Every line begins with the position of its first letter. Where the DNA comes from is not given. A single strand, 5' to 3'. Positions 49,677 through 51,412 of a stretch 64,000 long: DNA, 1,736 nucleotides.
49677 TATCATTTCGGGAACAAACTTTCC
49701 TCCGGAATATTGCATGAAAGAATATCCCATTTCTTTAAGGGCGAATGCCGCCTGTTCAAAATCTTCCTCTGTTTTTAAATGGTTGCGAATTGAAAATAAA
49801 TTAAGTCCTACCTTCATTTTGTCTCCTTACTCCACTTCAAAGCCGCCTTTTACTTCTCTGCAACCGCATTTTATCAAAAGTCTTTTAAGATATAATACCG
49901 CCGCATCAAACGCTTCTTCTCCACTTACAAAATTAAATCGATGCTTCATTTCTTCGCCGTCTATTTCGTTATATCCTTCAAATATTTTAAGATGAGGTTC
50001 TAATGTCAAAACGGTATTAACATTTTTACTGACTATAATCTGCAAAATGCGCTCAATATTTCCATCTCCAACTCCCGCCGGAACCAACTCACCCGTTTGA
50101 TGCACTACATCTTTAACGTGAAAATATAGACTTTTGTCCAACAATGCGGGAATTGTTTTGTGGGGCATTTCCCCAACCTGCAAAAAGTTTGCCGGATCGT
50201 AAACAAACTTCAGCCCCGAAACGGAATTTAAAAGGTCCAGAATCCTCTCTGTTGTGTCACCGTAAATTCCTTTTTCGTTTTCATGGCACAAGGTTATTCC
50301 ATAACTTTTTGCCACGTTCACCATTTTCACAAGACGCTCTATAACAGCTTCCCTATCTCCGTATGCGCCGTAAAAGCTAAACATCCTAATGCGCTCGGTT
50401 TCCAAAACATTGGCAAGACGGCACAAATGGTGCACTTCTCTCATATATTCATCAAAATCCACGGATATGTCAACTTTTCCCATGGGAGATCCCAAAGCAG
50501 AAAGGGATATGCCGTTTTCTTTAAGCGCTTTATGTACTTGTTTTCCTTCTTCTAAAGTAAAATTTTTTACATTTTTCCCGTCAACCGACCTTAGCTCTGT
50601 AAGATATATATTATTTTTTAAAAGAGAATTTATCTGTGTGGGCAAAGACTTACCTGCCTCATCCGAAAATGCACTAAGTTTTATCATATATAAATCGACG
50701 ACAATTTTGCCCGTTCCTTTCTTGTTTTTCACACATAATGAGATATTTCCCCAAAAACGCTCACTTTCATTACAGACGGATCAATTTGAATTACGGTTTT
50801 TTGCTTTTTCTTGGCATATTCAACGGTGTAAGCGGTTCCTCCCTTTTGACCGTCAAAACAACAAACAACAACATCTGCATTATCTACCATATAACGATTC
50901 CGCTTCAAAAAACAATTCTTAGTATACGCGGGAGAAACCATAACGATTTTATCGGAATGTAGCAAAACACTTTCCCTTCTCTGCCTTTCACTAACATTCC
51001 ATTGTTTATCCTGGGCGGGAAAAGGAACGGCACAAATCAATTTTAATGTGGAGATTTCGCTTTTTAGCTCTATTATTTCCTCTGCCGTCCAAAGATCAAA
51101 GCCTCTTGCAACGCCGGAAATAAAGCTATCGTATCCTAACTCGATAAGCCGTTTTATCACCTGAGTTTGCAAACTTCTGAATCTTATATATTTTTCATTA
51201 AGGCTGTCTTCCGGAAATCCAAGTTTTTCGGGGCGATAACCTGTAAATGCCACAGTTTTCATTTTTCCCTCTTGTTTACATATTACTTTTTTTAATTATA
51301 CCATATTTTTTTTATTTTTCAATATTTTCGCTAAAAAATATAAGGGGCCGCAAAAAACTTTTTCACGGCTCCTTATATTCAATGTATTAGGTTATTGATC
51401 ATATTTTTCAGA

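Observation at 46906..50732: Candidate new feeder pathway: 2 Gfo/Idh/MocA dehydrogenases + 2 xylose-isomerase-like TIM barrels wired directly onto a complete glucuronate pathway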

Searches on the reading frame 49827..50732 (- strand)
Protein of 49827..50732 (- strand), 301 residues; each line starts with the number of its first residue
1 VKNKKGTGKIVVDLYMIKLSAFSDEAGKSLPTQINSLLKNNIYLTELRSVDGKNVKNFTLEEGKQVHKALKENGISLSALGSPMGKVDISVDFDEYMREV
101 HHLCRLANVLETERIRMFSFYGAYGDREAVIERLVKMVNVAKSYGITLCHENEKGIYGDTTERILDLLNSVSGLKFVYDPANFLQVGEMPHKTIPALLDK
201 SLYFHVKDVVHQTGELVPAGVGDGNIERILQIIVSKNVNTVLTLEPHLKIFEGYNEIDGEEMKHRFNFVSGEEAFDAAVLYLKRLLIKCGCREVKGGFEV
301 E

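Call 4: search_protein_families(library=pfam, proteins=[window:49827-50732:-])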
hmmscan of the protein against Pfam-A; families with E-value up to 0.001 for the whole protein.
window:49827-50732:- (301 aa): 1 family
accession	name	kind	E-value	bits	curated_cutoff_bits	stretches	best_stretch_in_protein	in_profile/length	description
PF01261.30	AP_endonuc_2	-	1.8e-17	64.3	31.1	1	58-247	25-230/249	Xylose isomerase-like TIM barrel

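Call 5: search_protein_families(library=ncbifam, proteins=[window:49827-50732:-])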
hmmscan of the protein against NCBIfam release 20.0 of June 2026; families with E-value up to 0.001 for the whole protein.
window:49827-50732:- (301 aa): 1 family
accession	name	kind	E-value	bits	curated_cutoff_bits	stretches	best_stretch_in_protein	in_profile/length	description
NF009688.0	PRK13209.1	subfamily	7.1e-07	28.5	317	1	127-245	133-253/286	L-ribulose-5-phosphate 3-epimerase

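Call 12: search_solved_structures(query=window:49827-50732:-, max_evalue=0.01)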
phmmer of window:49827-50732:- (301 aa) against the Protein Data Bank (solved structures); distinct sequences matched with E-value up to 0.01: 0.

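Call 43: find_homologous_proteins(query=window:49827-50687:-, max_evalue=1e-10)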
Query window:49827-50687:- (286 aa): 5324 proteins with E <= 1e-10 among 8000 candidates; the best 120 are listed.
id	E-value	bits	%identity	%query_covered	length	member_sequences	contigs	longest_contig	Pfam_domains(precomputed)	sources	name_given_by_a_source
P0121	9.7e-186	634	100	100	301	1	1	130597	PF01261.31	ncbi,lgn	-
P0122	2.9e-116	406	65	99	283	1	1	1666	PF01261.31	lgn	-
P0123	6.0e-116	405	65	99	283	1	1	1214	PF01261.31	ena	-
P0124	6.8e-116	405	65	99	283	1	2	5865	PF01261.31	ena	-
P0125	1.0e-115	404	66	99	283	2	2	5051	PF01261.31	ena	-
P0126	2.7e-115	403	65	99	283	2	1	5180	PF01261.31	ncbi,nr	ncbi:MAG: sugar phosphate isomerase/epimerase [Clostridia bacterium]|nr:sugar phosphate isomerase/ep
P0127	1.2e-114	401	64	99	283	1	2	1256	PF01261.31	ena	-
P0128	3.3e-114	399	64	99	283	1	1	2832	PF01261.31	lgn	-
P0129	2.7e-113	396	65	99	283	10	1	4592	PF01261.31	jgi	jgi:sugar phosphate isomerase/epimerase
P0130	3.2e-111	389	65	99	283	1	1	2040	PF01261.31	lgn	-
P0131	1.1e-110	388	65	99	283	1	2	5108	PF01261.31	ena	-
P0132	2.1e-110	387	64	99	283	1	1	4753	PF01261.31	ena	-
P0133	2.8e-110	386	63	99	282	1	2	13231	PF01261.31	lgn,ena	-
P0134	1.1e-109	384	64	99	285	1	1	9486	PF01261.31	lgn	-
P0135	5.5e-109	382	62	99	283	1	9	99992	PF01261.31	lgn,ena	-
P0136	7.6e-109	382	64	99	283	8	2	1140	PF01261.31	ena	-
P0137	5.0e-108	379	61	99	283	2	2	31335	PF01261.31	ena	-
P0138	1.7e-107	377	61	99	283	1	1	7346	PF01261.31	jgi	-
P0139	2.2e-107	377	61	99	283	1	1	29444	PF01261.31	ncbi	-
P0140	4.4e-107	376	61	99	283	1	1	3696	PF01261.31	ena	-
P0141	5.5e-107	376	60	99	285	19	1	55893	PF01261.31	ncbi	ncbi:MAG: sugar phosphate isomerase/epimerase family protein [Eubacteriales bacterium]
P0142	6.5e-107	375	63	99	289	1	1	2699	PF01261.31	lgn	-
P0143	9.3e-107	375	63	99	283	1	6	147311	PF01261.31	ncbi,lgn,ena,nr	ncbi:MAG: sugar phosphate isomerase/epimerase [Clostridia bacterium]|nr:sugar phosphate isomerase/ep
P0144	1.5e-106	374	62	99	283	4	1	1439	PF01261.31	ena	-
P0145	2.0e-106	374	60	99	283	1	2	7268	PF01261.31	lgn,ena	-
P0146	4.9e-106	372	62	99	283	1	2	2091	PF01261.31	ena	-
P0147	6.9e-106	372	60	99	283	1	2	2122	PF01261.31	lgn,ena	-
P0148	8.0e-106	372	60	99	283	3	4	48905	PF01261.31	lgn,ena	-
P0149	1.8e-105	371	62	99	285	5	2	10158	PF01261.31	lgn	-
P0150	6.2e-105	369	60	99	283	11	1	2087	PF01261.31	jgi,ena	-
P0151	1.0e-104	368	61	99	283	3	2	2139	PF01261.31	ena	-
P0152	1.0e-104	368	62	99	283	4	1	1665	PF01261.31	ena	-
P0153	1.2e-104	368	59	99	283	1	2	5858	PF01261.31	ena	-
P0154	1.9e-104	367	63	99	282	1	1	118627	PF01261.31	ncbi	-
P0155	2.2e-104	367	61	99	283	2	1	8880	PF01261.31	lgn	-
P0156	3.0e-104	367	60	99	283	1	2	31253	PF01261.31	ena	-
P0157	3.7e-104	366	61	99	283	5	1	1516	PF01261.31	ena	-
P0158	3.9e-104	366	59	99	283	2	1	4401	PF01261.31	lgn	-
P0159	4.1e-104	366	62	99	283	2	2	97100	PF01261.31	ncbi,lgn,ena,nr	ncbi:MAG: TIM barrel protein [Clostridia bacterium]|nr:TIM barrel protein [Clostridia bacterium]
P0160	5.0e-104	366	62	99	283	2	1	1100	PF01261.31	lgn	-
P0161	6.6e-104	365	62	99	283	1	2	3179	PF01261.31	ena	-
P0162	7.8e-104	365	61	99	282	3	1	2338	PF01261.31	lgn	-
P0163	1.2e-103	365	61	99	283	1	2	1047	PF01261.31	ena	-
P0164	1.3e-103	365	62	99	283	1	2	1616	PF01261.31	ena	-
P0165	1.6e-103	364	59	99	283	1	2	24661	PF01261.31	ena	-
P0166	1.8e-103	364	61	99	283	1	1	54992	PF01261.31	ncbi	-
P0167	2.2e-103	364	59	99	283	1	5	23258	PF01261.31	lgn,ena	-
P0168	2.3e-103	364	62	99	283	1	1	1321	PF01261.31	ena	-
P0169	2.3e-103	364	61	99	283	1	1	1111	PF01261.31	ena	-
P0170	2.8e-103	363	59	99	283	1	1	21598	PF01261.31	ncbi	-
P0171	3.1e-103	363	61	99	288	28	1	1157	PF01261.31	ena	-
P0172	3.4e-103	363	59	99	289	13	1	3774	PF01261.31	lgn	-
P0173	3.9e-103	363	60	99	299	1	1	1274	PF01261.31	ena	-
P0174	4.4e-103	363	63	96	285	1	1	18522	PF01261.31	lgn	-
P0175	4.4e-103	363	62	99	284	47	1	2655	PF01261.31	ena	-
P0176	6.2e-103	362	61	99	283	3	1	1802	PF01261.31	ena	-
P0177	6.6e-103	362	62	99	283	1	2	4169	PF01261.31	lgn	-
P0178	6.7e-103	362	62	99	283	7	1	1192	PF01261.31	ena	-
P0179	8.9e-103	362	59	99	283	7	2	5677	PF01261.31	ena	-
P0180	1.1e-102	361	61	99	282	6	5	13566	PF01261.31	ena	-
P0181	1.4e-102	361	61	99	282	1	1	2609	PF01261.31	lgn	-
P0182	1.6e-102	361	58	99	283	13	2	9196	PF01261.31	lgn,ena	-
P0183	1.8e-102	361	60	99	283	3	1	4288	PF01261.31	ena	-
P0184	1.9e-102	361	60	99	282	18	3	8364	PF01261.31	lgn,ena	-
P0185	2.0e-102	361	61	99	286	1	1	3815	PF01261.31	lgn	-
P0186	2.5e-102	360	61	99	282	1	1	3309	PF01261.31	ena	-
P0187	3.0e-102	360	62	99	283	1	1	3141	PF01261.31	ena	-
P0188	3.7e-102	360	59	99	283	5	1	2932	PF01261.31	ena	-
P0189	3.9e-102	360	62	99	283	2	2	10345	PF01261.31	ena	-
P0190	4.8e-102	359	60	99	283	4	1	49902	PF01261.31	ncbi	-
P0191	4.9e-102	359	61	99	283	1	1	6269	PF01261.31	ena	-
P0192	6.7e-102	359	61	99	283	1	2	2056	PF01261.31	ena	-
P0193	7.7e-102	359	61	99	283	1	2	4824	PF01261.31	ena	-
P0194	5.1e-101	356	61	99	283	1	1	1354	PF01261.31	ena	-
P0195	1.3e-100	355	62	99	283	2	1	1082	PF01261.31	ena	-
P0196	1.6e-100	354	58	99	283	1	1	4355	PF01261.31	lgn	-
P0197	2.0e-100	354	58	99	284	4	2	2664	PF01261.31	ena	-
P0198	2.5e-100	354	58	99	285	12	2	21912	PF01261.31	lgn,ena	-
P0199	5.0e-100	353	60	99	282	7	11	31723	PF01261.31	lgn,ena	-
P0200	5.6e-100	353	59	99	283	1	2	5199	PF01261.31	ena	-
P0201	6.7e-100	352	58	99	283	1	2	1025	PF01261.31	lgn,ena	-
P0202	7.3e-100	352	57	99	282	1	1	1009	PF01261.31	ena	-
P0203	8.3e-100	352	60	99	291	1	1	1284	PF01261.31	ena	-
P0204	1.5e-99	351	59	99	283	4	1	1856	PF01261.31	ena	-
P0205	2.0e-99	351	61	99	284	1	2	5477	PF01261.31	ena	-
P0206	3.4e-99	350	60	99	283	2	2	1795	PF01261.31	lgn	-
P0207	3.6e-99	350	57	99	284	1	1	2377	PF01261.31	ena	-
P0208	4.3e-99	350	60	99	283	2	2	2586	PF01261.31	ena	-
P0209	6.5e-99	349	58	99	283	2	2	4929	PF01261.31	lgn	-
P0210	7.1e-99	349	58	97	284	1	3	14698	PF01261.31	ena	-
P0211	7.1e-99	349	57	99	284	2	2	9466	PF01261.31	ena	-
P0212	9.9e-99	348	61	99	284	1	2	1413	PF01261.31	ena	-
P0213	2.2e-98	347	57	99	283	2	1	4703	PF01261.31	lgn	-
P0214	3.1e-98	347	59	99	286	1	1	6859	PF01261.31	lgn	-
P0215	3.3e-98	347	57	99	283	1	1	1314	PF01261.31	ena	-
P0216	4.4e-98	346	56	99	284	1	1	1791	PF01261.31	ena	-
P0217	4.9e-98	346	58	99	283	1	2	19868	PF01261.31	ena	-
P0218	5.3e-98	346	58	99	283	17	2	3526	PF01261.31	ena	-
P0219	5.6e-98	346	57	99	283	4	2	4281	PF01261.31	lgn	-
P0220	6.4e-98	346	58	99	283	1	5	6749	PF01261.31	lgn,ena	-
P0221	6.9e-98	346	57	99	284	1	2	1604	PF01261.31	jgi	-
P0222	7.1e-98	346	58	99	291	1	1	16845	PF01261.31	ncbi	-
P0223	7.2e-98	346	58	99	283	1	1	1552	PF01261.31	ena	-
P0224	7.8e-98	346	57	99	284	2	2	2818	PF01261.31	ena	-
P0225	8.5e-98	345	58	99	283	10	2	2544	PF01261.31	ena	-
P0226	9.1e-98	345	58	99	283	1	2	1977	PF01261.31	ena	-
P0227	1.1e-97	345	56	99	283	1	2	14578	PF01261.31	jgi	-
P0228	1.1e-97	345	59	99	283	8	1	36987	PF01261.31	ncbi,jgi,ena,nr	ncbi:MAG: sugar phosphate isomerase/epimerase [Ruminococcaceae bacterium]|nr:sugar phosphate isomera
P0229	1.3e-97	345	58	99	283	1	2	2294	PF01261.31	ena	-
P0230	1.4e-97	345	58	99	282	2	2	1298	PF01261.31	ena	-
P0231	2.4e-97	344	58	99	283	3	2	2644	PF01261.31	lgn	-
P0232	3.4e-97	343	58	99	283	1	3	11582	PF01261.31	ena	-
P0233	3.9e-97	343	58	99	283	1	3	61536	PF01261.31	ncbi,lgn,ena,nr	ncbi:MAG: sugar phosphate isomerase/epimerase [Clostridia bacterium]|nr:sugar phosphate isomerase/ep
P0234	4.0e-97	343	57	99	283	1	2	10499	PF01261.31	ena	-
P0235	4.3e-97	343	58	99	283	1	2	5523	PF01261.31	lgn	-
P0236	5.1e-97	343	58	99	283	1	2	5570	PF01261.31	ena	-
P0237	7.2e-97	342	57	99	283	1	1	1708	PF01261.31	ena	-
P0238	7.6e-97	342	57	99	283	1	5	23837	PF01261.31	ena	-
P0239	8.2e-97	342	58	99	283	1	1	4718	PF01261.31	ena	-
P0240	9.4e-97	342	57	99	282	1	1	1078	PF01261.31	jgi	jgi:sugar phosphate isomerase/epimerase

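Call 49: search_solved_structures(query=A2, max_evalue=1, show_alignments=2)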
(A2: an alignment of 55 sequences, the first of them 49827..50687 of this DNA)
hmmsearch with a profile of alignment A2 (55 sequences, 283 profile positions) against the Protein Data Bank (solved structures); distinct sequences matched with E-value up to 1: 4.
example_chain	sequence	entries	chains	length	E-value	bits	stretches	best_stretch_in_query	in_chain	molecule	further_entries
3dx5_A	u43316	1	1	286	2.1e-06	30.4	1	25-197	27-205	uncharacterized protein AsbF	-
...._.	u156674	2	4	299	0.00056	22.5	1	112-200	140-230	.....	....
9q8b_A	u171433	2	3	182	0.001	21.6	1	73-140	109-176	Methyl-accepting chemotaxis protein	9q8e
8ro4_A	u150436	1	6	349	0.81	12.1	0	124-194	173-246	2-hydroxy-3-keto-glucal hydratase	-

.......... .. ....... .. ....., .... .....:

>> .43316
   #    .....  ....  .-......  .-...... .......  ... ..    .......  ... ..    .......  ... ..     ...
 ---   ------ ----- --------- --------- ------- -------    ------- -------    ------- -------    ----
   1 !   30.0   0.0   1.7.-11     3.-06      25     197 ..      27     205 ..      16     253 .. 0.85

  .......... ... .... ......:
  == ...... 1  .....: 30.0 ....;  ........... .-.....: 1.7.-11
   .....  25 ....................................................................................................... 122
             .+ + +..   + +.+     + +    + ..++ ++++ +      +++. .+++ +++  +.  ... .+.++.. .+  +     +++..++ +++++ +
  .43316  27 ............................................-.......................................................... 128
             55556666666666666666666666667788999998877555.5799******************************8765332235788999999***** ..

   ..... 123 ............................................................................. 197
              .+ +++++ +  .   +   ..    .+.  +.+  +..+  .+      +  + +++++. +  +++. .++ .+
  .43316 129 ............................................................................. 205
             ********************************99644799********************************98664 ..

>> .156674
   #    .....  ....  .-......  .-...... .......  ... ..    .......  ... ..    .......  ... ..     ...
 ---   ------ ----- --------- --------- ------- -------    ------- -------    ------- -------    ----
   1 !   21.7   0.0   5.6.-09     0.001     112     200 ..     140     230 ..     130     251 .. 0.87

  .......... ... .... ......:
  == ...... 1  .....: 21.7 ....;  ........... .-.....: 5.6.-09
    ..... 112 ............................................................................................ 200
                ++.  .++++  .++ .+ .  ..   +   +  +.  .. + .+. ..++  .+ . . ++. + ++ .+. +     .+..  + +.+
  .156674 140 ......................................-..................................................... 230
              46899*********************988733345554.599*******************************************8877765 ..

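Call 50: predict_structure(alignment_id=A2)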
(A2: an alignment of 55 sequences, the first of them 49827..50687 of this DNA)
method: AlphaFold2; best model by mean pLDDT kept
length: 286 residues; sequences in the alignment: 55
mean_pLDDT: 91.8   pTM: 0.89
mean pLDDT of the five models: 91.8, 91.7, 91.1, 90.4, 88.5
residues with pLDDT >= 90: 227; 70-90: 42; 50-70: 14; < 50: 3
segments of 3 or more residues with pLDDT < 50: none
pLDDT, mean of each block of 10 residues (from residue 1): 95 96 97 95 98 98 91 92 97 98 89 96 98 89 92 97 94 95 96 91 93 96 93 57 61 86 95 96 92
secondary structure, 60 per line:
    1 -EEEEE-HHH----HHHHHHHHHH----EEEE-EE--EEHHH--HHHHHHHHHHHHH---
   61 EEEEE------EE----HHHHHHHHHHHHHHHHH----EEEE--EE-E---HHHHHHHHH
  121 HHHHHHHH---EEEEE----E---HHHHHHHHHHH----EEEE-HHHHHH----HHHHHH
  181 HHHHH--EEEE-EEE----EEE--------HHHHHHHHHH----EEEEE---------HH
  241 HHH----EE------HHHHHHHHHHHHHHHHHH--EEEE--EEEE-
elements in order: E2-6 H15-24 E29-32 H45-57 E61-65 H78-94 E99-102 H112-128 E132-136 H145-155 E160-163 H165-170 H175-185 E188-191 E193-195 E200-202 H211-220 E225-229 H239-243 H256-273 E276-279 E282-285

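Call 53: fold_search(model_id=the predicted structure, library=pdb)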
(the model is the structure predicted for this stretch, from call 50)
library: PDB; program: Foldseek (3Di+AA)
matches with E <= 10: 1931; with E <= 0.001: 519
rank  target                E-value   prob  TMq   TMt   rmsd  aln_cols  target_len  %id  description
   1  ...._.                1.4e-13  1.00  0.73  0.76   3.7       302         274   18  Crystal structure of the isomerase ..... with ethylene glycol (released 2025-04-16)
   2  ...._A                3.3e-13  1.00  0.72  0.74   3.8       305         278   17  Crystal structure of the isomerase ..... (released 2025-07-30)
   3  8xiv                  7.2e-13  1.00  0.72  0.71   4.2       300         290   14  Production of D-psicose (released 2024-12-25)
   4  4ytr_B                8.2e-13  1.00  0.71  0.69   4.3       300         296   14  Crystal structure of D-tagatose 3-epimerase C66S from Pseudomonas cichorii in complex with 1-deoxy L-tagatose (released 2016-03-23)
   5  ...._B                9.2e-13  1.00  0.72  0.76   3.8       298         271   18  Crystal structure of the isomerase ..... with ethylene glycol (released 2025-04-16)
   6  4xsl_D                1.0e-12  1.00  0.71  0.70   4.4       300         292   15  Crystal strcutre of D-tagatose 3-epimerase C66S from Pseudomonas cichorii in complex with glycerol (released 2016-01-27)
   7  8xix                  1.3e-12  1.00  0.72  0.72   4.2       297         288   14  KeDt3e within Co (released 2024-12-25)
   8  4pfh_B                2.1e-12  1.00  0.73  0.72   4.1       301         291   14  Crystal structure of engineered D-tagatose 3-epimerase PcDTE-IDF8 (released 2014-10-22)
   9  3dx5                  3.1e-12  1.00  0.71  0.73   4.4       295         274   17  Crystal structure of the probable 3-DHS dehydratase AsbF involved in the petrobactin synthesis from Bacillus anthracis (released 2008-09-02)
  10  4pfh_A                3.1e-12  1.00  0.73  0.71   4.0       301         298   14  Crystal structure of engineered D-tagatose 3-epimerase PcDTE-IDF8 (released 2014-10-22)
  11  4q7i_A                3.1e-12  1.00  0.73  0.70   4.3       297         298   14  Crystal structure of engineered thermostable D-tagatose 3-epimerase PcDTE-Var8 (released 2014-10-22)
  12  8yec_C                4.4e-12  1.00  0.72  0.69   4.4       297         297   12  Crystal structure of L-ribulose 3-epimerase in complex with D-allulose (released 2025-02-12)
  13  4xsl_C                4.7e-12  1.00  0.72  0.70   4.9       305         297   15  Crystal strcutre of D-tagatose 3-epimerase C66S from Pseudomonas cichorii in complex with glycerol (released 2016-01-27)
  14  4xsl_B                6.0e-12  1.00  0.71  0.70   4.5       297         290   14  Crystal strcutre of D-tagatose 3-epimerase C66S from Pseudomonas cichorii in complex with glycerol (released 2016-01-27)
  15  5zfs_A                1.2e-11  1.00  0.69  0.68   4.6       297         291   13  Crystal structure of Arthrobacter globiformis M30 sugar epimerase which can produce D-allulose from D-fructose (released 2018-10-24)
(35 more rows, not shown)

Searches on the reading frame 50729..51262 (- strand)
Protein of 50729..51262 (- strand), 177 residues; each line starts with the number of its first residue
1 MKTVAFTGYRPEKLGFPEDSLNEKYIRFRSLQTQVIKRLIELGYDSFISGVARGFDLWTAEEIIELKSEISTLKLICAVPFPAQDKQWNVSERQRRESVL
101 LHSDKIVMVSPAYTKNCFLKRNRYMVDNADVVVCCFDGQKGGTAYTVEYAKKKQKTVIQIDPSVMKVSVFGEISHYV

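Call 4: search_protein_families(library=pfam, proteins=[window:50729-51262:-])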
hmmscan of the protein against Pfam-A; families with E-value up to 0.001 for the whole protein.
window:50729-51262:- (177 aa): 2 families
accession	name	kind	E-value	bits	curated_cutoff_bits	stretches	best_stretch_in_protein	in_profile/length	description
PF06908.16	YpsA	-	2.6e-25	89.8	27.7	1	4-156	1-155/168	YspA SLOG family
PF02481.21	DNA_processg_A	-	3.4e-08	33.3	29.6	1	33-166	64-193/212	DNA recombination-mediator protein A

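Call 5: search_protein_families(library=ncbifam, proteins=[window:50729-51262:-])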
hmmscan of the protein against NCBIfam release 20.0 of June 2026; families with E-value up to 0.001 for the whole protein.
window:50729-51262:- (177 aa): 2 families
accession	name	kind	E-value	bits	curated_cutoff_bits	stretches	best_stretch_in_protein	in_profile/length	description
NF010181.0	PRK13660.1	equivalog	1.3e-20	74.2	165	1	1-156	1-158/182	hypothetical protein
TIGR00732.1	dprA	equivalog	1.3e-07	31.1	191.15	1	46-166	76-193/220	DNA-processing protein DprA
